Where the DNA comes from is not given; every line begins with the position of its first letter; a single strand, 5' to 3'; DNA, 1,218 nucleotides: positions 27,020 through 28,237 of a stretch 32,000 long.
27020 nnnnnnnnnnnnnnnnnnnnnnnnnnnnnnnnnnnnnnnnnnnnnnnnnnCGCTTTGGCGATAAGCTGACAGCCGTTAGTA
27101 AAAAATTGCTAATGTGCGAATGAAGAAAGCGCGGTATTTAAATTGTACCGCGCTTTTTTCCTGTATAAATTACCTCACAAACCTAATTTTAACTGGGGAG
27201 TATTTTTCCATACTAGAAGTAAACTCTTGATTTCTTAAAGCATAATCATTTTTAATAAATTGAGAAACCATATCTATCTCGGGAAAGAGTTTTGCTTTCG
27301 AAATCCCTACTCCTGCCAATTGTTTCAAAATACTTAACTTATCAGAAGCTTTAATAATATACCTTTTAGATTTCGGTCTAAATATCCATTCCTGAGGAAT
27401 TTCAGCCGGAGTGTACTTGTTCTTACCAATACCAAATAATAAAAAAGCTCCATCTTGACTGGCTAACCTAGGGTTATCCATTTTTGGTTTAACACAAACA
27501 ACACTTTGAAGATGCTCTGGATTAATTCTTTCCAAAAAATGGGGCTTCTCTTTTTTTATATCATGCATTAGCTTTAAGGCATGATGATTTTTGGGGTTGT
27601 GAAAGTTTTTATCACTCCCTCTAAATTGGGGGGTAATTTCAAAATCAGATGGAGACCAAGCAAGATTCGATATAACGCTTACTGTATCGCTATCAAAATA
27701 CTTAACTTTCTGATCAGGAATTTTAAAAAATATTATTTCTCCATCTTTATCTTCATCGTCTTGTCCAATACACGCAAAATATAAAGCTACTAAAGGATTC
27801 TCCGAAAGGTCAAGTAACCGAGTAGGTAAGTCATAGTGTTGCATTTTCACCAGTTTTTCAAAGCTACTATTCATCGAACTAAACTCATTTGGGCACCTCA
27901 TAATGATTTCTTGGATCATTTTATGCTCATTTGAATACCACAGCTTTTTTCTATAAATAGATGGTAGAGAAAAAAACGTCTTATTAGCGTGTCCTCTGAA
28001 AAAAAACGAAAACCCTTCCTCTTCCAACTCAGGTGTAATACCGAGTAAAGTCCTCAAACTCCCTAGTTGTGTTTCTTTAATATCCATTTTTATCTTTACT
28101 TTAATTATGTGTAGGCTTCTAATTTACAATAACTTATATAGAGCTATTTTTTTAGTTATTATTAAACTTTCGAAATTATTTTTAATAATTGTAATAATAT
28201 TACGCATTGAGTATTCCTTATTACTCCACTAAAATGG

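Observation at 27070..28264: Foreign single-gene FRG-domain islet splitting the conserved rapA-rluA pair: candidate stand-alone defence or conflict gene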

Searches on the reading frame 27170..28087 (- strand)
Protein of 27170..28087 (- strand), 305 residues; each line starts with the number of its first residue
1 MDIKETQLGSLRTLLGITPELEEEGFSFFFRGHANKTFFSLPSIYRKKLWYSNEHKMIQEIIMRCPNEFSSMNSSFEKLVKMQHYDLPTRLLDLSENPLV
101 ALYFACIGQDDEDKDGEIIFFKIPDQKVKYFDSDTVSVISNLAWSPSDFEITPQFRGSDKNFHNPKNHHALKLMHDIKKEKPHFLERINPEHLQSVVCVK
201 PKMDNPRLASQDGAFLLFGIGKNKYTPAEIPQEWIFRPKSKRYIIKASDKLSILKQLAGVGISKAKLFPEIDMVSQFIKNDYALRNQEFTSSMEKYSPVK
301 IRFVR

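Call 4: search_protein_families(library=pfam, proteins=[window:27170-28087:-], max_evalue=0.01)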
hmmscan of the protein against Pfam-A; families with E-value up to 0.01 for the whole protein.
window:27170-28087:- (305 aa): 1 family
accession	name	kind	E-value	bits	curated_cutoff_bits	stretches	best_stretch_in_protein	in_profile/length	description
PF08867.16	FRG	-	3.2e-18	66.8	25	1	28-113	3-93/94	FRG domain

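Call 5: search_protein_families(library=padloc, proteins=[window:27170-28087:-], max_evalue=1)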
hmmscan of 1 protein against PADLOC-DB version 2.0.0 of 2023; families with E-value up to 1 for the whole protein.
window:27170-28087:- (305 aa): 14 families
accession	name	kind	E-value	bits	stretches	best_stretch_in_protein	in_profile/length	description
PDLC04933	PDC-S15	-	4.9e-113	375.4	1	4-285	5-283/286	-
PDLC04936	PDC-S15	-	6.3e-92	306.2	1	6-283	22-297/300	-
PDLC04930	PDC-S15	-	3.1e-85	284.5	1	24-292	23-289/380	-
PDLC04927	PDC-S15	-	5e-48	162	1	20-297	31-316/422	-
PDLC04938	PDC-S15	-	1.3e-40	137.6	2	4-127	41-168/276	-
PDLC04939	PDC-S15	-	6.6e-33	112.3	3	27-110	31-113/487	-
PDLC04926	PDC-S15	-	9.8e-28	95.1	1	27-282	33-295/300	-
PDLC04937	PDC-S15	-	9.2e-22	75.9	1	26-282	35-248/254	-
PDLC04931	PDC-S15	-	8.3e-15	53.3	2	187-276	175-266/282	-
PDLC04929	PDC-S15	-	6.6e-13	47.2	1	74-279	90-298/308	-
PDLC04932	PDC-S15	-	2.6e-10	38.2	1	57-283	90-319/324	-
PDLC04934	PDC-S15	-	2.4e-07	28.2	1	83-114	125-156/416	-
PDLC04940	PDC-S15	-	3.5e-06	24.8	1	82-119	129-166/280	-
PDLC04935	PDC-S15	-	0.00069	16.6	1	68-114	186-231/535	-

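Call 6: search_protein_families(library=ncbifam, proteins=[window:27170-28087:-], max_evalue=1)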
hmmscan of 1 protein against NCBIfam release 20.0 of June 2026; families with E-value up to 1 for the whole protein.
window:27170-28087:- (305 aa): 0 families

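Call 7: search_protein_families(library=phrogs, proteins=[window:27170-28087:-], max_evalue=1)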
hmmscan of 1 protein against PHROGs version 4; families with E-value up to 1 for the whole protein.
window:27170-28087:- (305 aa): 3 families
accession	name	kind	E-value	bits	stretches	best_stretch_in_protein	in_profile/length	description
phrog_4962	-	unknown function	1.2e-46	160.5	1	26-290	195-462/467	-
phrog_24967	-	unknown function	8e-08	32.8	1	82-112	101-131/385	-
phrog_21560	-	unknown function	0.22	12.6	1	224-265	44-85/173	-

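Call 12: find_homologous_proteins(query=window:27170-28087:-, max_evalue=0.00001)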
Query window:27170-28087:- (305 aa): 2485 proteins with E <= 0.00001 among 3338 candidates; the best 120 are listed.
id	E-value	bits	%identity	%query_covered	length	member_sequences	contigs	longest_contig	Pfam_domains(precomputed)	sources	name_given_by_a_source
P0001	6.0e-204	694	100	100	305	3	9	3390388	PF08867.17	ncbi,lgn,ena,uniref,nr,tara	ncbi:hypothetical protein PTRA_a3158 [Pseudoalteromonas translucida KMM 520]|uniref:FRG domain-conta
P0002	2.8e-157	541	77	99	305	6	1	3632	PF08867.17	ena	-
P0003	9.7e-153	526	75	100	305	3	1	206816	PF08867.17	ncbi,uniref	ncbi:FRG domain-containing protein [Aeromonas salmonicida]|uniref:FRG domain-containing protein n=1 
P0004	1.4e-150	519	74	99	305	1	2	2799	PF08867.17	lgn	-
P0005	2.2e-150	518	75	99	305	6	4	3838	PF08867.17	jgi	jgi:hypothetical protein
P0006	2.6e-150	518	75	99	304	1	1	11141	PF08867.17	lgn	-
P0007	3.6e-150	517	75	99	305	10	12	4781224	PF08867.17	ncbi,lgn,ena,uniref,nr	ncbi:FRG domain-containing protein [Aeromonas allosaccharophila]|uniref:FRG domain-containing protei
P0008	1.2e-149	516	75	99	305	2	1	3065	PF08867.17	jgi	jgi:hypothetical protein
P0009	7.1e-149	513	74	99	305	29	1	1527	PF08867.17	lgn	-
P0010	5.0e-148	510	77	95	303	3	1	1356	PF08867.17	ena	-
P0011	6.5e-147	507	74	98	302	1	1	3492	PF08867.17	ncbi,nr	ncbi:MAG: FRG domain-containing protein, partial [Desulfobulbaceae bacterium]|nr:FRG domain-containi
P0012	6.6e-147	507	77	97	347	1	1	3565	PF08867.17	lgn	-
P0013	1.0e-146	506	73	99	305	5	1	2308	PF08867.17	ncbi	-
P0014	2.6e-146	505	70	99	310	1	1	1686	PF08867.17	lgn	-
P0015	1.6e-144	499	74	99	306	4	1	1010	PF08867.17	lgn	-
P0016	1.7e-144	499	73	99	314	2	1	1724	PF08867.17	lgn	-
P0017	2.3e-141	489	72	98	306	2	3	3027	PF08867.17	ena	-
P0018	2.0e-140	485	70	99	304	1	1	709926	PF08867.17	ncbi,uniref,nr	ncbi:FRG domain-containing protein [Oceanospirillum sanctuarii]|uniref:FRG domain-containing protein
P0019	3.1e-139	481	67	100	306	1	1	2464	PF08867.17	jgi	jgi:hypothetical protein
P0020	9.5e-138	477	71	96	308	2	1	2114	PF08867.17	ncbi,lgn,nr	ncbi:FRG domain-containing protein [Vibrio metschnikovii]|nr:FRG domain-containing protein [Vibrio m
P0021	1.8e-136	472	67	100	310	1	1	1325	PF08867.17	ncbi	-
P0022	4.2e-136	471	69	95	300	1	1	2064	PF08867.17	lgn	-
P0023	7.8e-136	470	67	98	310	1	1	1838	PF08867.17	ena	-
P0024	2.0e-135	469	68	97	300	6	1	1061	PF08867.17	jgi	-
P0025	4.6e-135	468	70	96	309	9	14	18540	PF08867.17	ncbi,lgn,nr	ncbi:FRG domain-containing protein [Vibrio vulnificus]|nr:FRG domain-containing protein [Vibrio vuln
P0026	9.9e-134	463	70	98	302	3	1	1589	PF08867.17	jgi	jgi:hypothetical protein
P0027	1.1e-133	463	66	96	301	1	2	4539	PF08867.17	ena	-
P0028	7.9e-133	460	68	97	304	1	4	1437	PF08867.17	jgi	jgi:hypothetical protein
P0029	1.3e-132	460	69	97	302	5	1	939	PF08867.17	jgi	-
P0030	1.8e-132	459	66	98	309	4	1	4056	PF08867.17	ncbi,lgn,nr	ncbi:FRG domain-containing protein [Vibrio cholerae]|nr:FRG domain-containing protein [Vibrio choler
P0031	1.8e-128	446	65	98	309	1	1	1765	PF08867.17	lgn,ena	-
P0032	2.4e-128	446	65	99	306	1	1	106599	PF08867.17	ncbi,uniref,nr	ncbi:FRG domain-containing protein [Psychromonas sp. SA13A]|uniref:FRG domain-containing protein n=1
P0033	8.6e-128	444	68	97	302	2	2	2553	PF08867.17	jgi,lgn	-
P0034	9.2e-127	441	66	97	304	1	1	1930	PF08867.17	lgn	-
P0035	6.1e-126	438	66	97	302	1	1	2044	PF08867.17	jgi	jgi:hypothetical protein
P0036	1.9e-124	433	65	97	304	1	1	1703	PF08867.17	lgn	-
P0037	1.9e-124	433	66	95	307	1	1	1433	PF08867.17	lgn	-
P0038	3.8e-124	432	64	97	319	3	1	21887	PF08867.17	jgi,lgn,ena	jgi:hypothetical protein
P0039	6.0e-124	431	62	99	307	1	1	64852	PF08867.17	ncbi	-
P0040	2.8e-122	426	62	99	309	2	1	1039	PF08867.17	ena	-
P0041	2.9e-122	426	63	96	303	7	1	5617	PF08867.17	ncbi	ncbi:MAG: hypothetical protein ACJA0H_001289 [Francisellaceae bacterium]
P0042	3.2e-119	416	63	94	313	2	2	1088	PF08867.17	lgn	-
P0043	1.9e-118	413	64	96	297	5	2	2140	PF08867.17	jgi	jgi:hypothetical protein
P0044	1.9e-118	413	76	79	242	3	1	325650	PF08867.17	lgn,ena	-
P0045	2.0e-118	413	59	99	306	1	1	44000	PF08867.17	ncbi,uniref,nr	ncbi:FRG domain-containing protein [Shewanella sp. 3_MG-2023]|uniref:FRG domain-containing protein n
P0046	6.2e-118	412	63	95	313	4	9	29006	PF08867.17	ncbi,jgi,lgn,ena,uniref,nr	ncbi:FRG domain-containing protein [Vibrio metschnikovii]|jgi:hypothetical protein|uniref:FRG domain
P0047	1.2e-117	411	62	94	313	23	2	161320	PF08867.17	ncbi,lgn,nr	ncbi:FRG domain-containing protein [Vibrio splendidus]|nr:FRG domain-containing protein [Vibrio sple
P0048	1.3e-117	411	62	98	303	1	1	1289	PF08867.17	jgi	jgi:hypothetical protein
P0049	1.1e-115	404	61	94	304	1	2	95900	PF08867.17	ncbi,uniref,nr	ncbi:FRG domain-containing protein [Vibrio diazotrophicus]|uniref:FRG domain-containing protein n=1 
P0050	1.2e-115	404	60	98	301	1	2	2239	PF08867.17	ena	-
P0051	4.2e-115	402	61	97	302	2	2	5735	PF08867.17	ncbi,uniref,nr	ncbi:FRG domain-containing protein [Vibrio genomosp. F6]|uniref:FRG domain-containing protein n=1 Ta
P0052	5.5e-115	402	61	97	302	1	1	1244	PF08867.17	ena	-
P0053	7.8e-115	401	61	93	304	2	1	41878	PF08867.17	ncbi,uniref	ncbi:FRG domain-containing protein [Vibrio sp. 10N.222.49.A3]|uniref:FRG domain-containing protein n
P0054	5.8e-114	399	62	95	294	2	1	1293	PF08867.17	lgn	-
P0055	8.7e-114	398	74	78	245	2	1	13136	PF08867.17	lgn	-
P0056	3.3e-112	393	73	79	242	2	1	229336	PF08867.17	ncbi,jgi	-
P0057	2.5e-111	390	59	95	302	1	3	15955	PF08867.17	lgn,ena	-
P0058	4.9e-110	386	58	97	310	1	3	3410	PF08867.17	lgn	-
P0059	8.9e-110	385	59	97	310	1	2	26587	PF08867.17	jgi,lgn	jgi:hypothetical protein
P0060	7.5e-109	382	58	97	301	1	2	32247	PF08867.17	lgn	-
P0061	4.2e-108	379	58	97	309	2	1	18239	PF08867.17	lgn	-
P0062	5.1e-108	379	58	95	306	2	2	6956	PF08867.17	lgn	-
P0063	1.0e-107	378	57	96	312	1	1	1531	PF08867.17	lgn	-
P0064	2.1e-107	377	58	96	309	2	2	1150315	PF08867.17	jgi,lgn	-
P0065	2.6e-107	377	57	97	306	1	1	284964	PF08867.17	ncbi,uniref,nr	ncbi:FRG domain-containing protein [Pseudocolwellia agarivorans]|uniref:FRG domain-containing protei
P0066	1.9e-106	374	58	97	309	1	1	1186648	PF08867.17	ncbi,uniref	ncbi:FRG domain-containing protein [Idiomarina abyssalis]|uniref:FRG domain-containing protein n=1 T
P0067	6.8e-106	372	55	95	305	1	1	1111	PF08867.17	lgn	-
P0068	1.4e-104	368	67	79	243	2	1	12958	PF08867.17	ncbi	-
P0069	2.4e-104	367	56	96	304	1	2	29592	PF08867.17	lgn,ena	-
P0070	1.8e-103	364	55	95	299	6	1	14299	PF08867.17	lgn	-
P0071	2.6e-102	360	55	99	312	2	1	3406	PF08867.17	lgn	-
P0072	5.3e-101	356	57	89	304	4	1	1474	PF08867.17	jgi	jgi:hypothetical protein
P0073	1.3e-98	348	56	92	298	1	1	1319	PF08867.17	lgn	-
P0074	2.8e-98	347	54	90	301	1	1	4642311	PF08867.17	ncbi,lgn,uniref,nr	ncbi:FRG domain-containing protein [Rheinheimera sp. MM224]|uniref:FRG domain-containing protein n=1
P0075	1.5e-97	345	52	97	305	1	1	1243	PF08867.17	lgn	-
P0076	2.5e-97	344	54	98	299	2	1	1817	PF08867.17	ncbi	-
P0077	1.5e-95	338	62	78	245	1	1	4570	PF08867.17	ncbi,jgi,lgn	ncbi:MAG: hypothetical protein ACI88H_003908 [Cocleimonas sp.]|jgi:hypothetical protein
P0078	2.0e-95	338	53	94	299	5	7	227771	PF08867.17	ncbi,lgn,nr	ncbi:MAG: FRG domain-containing protein [Gammaproteobacteria bacterium]|nr:FRG domain-containing pro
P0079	1.1e-89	319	49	96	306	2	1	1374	PF08867.17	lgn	-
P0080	1.6e-89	318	50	93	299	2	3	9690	PF08867.17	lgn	-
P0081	9.1e-89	316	57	83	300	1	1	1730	PF08867.17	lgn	-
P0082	3.8e-88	314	52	93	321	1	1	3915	PF08867.17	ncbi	-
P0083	1.4e-87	312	52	87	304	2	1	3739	PF08867.17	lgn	-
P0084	1.7e-87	312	51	90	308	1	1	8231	PF08867.17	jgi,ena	-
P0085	4.4e-86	307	50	98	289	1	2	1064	PF08867.17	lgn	-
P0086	9.5e-86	306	52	92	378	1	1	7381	PF08867.17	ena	-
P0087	3.0e-85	304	49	90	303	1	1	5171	PF08867.17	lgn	-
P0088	3.8e-85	304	53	92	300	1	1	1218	PF08867.17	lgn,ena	-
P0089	4.9e-85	304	46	97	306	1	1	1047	PF08867.17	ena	-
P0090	7.4e-85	303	51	91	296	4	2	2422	PF08867.17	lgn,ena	-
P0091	7.5e-85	303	63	73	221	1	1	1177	PF08867.17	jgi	jgi:hypothetical protein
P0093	2.0e-84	302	46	95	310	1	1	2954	PF08867.17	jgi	-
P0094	2.4e-84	301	53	92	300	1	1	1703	PF08867.17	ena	-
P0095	1.6e-83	299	49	91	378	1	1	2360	PF08867.17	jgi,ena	jgi:hypothetical protein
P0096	3.6e-83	297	47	92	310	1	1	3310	PF08867.17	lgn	-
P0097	6.6e-83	297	49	100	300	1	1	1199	PF08867.17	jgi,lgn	jgi:hypothetical protein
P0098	8.7e-83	296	50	92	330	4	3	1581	PF08867.17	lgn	-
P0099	9.9e-83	296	46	92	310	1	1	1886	PF08867.17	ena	-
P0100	1.2e-82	296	50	92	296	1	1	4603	PF08867.17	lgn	-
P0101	1.3e-82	296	47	92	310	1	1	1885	PF08867.17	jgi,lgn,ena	-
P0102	1.4e-82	295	50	91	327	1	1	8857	PF08867.17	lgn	-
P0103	1.5e-82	295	49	90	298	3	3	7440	PF08867.17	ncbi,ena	-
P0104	2.1e-82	295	48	91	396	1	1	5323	PF08867.17,PF07411.18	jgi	jgi:uncharacterized protein YegP (UPF0339 family)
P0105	2.5e-82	295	46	92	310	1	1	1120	PF08867.17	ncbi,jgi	-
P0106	3.6e-82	294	50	91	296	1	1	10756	PF08867.17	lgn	-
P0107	3.9e-82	294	49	91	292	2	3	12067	PF08867.17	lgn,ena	-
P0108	4.0e-82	294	48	92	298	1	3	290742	PF08867.17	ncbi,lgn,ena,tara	tara:strand:+ start:470 stop:1366 length:897 start_codon:yes stop_codon:yes gene_type:complete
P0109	4.5e-82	294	48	92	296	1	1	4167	PF08867.17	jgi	jgi:FRG domain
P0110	6.9e-82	293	49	91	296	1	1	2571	PF08867.17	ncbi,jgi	jgi:hypothetical protein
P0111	7.3e-82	293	48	92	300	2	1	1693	PF08867.17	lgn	-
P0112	8.4e-82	293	50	96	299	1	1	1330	PF08867.17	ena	-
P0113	1.1e-81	293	48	92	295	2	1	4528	PF08867.17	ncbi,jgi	jgi:hypothetical protein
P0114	1.1e-81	293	48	92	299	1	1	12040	PF08867.17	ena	-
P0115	1.5e-81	292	47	91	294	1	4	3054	PF08867.17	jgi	-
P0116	1.6e-81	292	48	92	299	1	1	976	PF08867.17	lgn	-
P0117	1.7e-81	292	46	93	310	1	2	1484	PF08867.17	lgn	-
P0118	1.8e-81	292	49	91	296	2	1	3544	PF08867.17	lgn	-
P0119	2.1e-81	292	49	93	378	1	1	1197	PF08867.17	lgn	-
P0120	2.4e-81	291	44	94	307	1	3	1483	PF08867.17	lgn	-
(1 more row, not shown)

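Call 27: search_solved_structures(query=A2, max_evalue=10, show_alignments=2)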
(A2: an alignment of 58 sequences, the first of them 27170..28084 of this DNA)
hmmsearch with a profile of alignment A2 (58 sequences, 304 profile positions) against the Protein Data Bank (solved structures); distinct sequences matched with E-value up to 10: 0.

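Call 28: find_encoding_contigs(protein=P0007, flank=10000, max_places=3)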
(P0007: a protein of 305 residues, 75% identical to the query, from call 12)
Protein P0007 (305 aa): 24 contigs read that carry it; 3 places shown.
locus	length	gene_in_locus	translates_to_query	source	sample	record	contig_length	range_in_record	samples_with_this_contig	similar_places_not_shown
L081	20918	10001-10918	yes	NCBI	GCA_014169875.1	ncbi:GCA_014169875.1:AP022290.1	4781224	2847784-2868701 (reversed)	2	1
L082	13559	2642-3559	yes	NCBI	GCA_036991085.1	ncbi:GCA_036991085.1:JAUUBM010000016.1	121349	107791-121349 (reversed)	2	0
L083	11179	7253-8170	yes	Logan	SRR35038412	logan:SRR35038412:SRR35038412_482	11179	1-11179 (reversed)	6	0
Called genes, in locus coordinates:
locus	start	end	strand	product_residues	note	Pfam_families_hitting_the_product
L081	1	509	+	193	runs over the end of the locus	PF00265:TK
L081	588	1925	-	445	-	PF08014:MATCAP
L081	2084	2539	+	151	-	PF10722:YbjN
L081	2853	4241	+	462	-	PF20172:DUF6538 (weak), PF00589:Phage_integrase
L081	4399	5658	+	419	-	PF13495:Phage_int_SAM_4 (faint), PF00589:Phage_integrase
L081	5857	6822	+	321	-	-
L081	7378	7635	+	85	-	-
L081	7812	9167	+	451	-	PF05272:VapE-like_dom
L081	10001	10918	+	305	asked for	PF08867:FRG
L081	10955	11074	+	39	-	-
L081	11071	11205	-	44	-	PF13808:DDE_Tnp_1_assoc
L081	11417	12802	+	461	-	PF04326:SLFN_AlbA_2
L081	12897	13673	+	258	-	-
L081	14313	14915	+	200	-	PF21176:RecR_HhH, PF02132:RecR_ZnF (weak), PF01751:Toprim, PF13662:Toprim_4, PF21175:RecR_C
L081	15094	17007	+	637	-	PF02518:HATPase_c, PF13589:HATPase_c_3, PF00183:HSP90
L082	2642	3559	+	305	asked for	PF08867:FRG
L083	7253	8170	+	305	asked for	PF08867:FRG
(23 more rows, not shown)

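Call 29: find_encoding_contigs(protein=P0018, flank=10000, max_places=2)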
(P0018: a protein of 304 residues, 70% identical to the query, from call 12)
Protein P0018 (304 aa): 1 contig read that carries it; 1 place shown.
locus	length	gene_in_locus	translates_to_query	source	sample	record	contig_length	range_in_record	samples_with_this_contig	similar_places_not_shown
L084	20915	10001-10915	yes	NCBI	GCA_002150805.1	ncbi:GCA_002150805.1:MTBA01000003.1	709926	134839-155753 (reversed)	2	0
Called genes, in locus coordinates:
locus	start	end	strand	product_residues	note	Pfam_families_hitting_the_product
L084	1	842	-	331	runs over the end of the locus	PF00520:Ion_trans, PF07885:Ion_trans_2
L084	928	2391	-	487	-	PF01928:CYTH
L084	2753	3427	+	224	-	PF01865:PhoU_div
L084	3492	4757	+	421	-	PF01384:PHO4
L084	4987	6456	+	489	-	PF00696:AA_kinase, PF00583:Acetyltransf_1, PF13508:Acetyltransf_7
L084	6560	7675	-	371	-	PF05222:AlaDh_PNT_N, PF03807:F420_oxidored (faint), PF01262:AlaDh_PNT_C, PF01488:Shikimate_DH (weak), PF02826:2-Hacid_dh_C (weak)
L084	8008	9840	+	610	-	PF00920:ILVD_EDD_N, PF24877:ILV_EDD_C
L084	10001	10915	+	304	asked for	PF08867:FRG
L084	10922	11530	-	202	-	PF01810:LysE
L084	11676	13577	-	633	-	PF02518:HATPase_c, PF00204:DNA_gyraseB, PF01751:Toprim, PF00986:DNA_gyraseB_C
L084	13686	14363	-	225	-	PF00561:Abhydrolase_1 (weak), PF05728:UPF0227, PF12146:Hydrolase_4 (faint), PF12697:Abhydrolase_6 (weak)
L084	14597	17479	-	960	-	PF00133:tRNA-synt_1, PF09334:tRNA-synt_1g, PF13603:tRNA-synt_1_2 (faint), PF08264:Anticodon_1, PF10458:Val_tRNA-synt_C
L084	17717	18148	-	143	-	PF04364:DNA_pol3_chi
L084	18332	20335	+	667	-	PF21623:HK_sensor_dom_bact, PF00989:PAS (weak), PF13426:PAS_9, PF00990:GGDEF, PF22335:Cas10-Cmr2_palm2 (weak)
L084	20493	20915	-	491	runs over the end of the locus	PF02789:Peptidase_M17_N, PF00883:Peptidase_M17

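Call 31: find_encoding_contigs(protein=P0047, flank=8000, max_places=2)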
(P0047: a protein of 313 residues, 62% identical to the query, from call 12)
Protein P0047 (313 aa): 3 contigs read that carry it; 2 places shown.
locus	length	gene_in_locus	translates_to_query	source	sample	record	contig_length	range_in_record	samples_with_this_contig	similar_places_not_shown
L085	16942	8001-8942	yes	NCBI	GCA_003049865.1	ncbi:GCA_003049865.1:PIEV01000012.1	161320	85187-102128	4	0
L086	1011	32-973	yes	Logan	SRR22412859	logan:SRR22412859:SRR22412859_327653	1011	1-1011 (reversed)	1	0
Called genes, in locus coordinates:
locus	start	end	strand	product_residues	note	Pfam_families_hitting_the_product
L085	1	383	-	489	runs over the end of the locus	PF00083:Sugar_tr (faint), PF07690:MFS_1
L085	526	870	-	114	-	PF13806:Rieske_2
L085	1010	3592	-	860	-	PF03486:HI0933_like (faint), PF07992:Pyr_redox_2, PF13738:Pyr_redox_3, PF00070:Pyr_redox, PF18267:Rubredoxin_C, PF04324:Fer2_BFD, PF03460:NIR_SIR_ferr, PF01077:NIR_SIR, +1 more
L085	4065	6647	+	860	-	PF04879:Molybdop_Fe4S4, PF00384:Molybdopterin, PF01568:Molydop_binding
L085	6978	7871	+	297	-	-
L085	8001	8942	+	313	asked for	PF08867:FRG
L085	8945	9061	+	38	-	-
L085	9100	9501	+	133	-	PF24585:YunG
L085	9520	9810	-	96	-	PF05016:ParE_toxin, PF15781:ParE-like_toxin (weak)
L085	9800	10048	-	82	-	PF02604:PhdYeFM_antitox (weak)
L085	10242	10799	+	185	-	-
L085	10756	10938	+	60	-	-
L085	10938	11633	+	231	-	-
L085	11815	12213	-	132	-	-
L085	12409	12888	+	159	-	-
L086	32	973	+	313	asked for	PF08867:FRG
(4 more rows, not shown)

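Call 32: find_encoding_contigs(protein=P0066, flank=8000, max_places=2)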
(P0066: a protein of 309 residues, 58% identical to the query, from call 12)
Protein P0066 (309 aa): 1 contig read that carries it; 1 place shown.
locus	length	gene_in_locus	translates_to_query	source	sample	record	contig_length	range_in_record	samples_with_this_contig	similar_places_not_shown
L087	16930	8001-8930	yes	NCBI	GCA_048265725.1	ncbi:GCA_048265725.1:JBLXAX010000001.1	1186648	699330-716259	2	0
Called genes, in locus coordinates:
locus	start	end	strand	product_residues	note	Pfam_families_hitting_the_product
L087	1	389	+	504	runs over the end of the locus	PF12161:HsdM_N, PF02384:N6_Mtase, PF07669:Eco57I (faint)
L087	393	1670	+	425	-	PF01420:Methylase_S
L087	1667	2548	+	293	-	PF14267:DUF4357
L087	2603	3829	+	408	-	PF19658:DUF6161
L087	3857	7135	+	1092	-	PF04313:HSDR_N, PF04851:ResIII, PF18766:SWI2_SNF2, PF22679:T1R_D3-like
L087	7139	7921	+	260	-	PF01863:YgjP-like, PF10263:SprT-like (weak), PF08325:WLM (weak)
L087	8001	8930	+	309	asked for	PF08867:FRG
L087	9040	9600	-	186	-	PF00589:Phage_integrase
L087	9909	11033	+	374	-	-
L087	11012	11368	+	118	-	PF14213:DUF4325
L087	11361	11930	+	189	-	-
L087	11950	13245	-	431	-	PF13356:Arm-DNA-bind_3, PF22022:Phage_int_M, PF00589:Phage_integrase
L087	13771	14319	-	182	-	PF01066:CDP-OH_P_transf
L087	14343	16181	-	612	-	PF01541:GIY-YIG, PF27096:UvrC_M, PF02151:UVR, PF22920:UvrC_RNaseH, PF08459:UvrC_RNaseH_dom, PF00633:HHH (faint), PF14520:HHH_5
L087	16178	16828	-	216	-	PF00196:GerE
